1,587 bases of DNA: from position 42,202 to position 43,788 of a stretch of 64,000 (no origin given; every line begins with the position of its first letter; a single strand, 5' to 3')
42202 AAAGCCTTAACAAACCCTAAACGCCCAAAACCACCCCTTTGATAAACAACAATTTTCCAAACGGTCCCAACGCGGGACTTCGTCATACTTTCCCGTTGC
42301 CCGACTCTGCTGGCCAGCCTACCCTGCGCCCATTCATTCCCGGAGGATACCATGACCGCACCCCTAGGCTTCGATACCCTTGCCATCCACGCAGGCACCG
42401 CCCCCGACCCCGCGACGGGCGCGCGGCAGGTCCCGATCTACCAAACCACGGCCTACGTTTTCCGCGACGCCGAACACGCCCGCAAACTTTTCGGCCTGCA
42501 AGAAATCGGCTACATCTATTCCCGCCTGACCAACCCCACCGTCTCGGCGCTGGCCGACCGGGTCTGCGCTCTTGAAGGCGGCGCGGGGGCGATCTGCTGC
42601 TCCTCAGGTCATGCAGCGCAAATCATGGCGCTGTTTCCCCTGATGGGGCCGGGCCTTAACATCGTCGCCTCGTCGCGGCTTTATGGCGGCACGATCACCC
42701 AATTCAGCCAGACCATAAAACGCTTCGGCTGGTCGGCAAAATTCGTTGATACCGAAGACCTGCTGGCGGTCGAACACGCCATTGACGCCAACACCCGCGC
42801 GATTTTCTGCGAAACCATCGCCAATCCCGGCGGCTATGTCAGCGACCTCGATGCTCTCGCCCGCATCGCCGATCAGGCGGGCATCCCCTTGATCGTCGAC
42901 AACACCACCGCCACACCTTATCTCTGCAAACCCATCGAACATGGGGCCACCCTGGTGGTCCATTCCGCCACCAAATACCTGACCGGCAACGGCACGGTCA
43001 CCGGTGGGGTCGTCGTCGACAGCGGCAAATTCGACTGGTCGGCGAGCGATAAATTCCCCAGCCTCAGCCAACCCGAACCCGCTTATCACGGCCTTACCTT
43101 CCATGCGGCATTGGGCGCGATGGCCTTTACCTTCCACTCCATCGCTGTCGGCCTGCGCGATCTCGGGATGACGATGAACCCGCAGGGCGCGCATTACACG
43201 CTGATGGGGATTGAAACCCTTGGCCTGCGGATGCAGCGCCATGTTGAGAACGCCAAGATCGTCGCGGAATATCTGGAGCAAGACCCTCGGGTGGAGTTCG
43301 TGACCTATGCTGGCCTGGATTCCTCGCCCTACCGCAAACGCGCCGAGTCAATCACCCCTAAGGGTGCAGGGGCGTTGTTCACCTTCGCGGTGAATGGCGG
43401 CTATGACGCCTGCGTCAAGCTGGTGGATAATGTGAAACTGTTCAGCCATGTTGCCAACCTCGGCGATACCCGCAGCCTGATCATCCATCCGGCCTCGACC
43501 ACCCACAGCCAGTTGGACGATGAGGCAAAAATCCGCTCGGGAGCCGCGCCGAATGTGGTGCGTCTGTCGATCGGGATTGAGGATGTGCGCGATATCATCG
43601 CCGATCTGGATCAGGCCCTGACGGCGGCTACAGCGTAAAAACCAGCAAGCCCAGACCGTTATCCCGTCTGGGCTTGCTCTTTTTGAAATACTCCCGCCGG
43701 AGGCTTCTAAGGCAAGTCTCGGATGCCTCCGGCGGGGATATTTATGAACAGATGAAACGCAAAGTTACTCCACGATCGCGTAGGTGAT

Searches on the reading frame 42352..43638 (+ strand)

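Call 72: search_protein_families(library=pfam, proteins=[window:42352-43638:+], max_evalue=0.00001)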
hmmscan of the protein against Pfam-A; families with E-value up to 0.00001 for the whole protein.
window:42352-43638:+ (428 aa): 2 families
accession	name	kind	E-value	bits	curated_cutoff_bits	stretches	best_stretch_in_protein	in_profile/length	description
PF01053.26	Cys_Met_Meta_PP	-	4.9e-121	404.3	27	1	8-423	1-380/381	Cys/Met metabolism PLP-dependent enzyme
PF01041.23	DegT_DnrJ_EryC1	-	1.5e-07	31.4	19.8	1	61-188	23-150/360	DegT/DnrJ/EryC1/StrS aminotransferase family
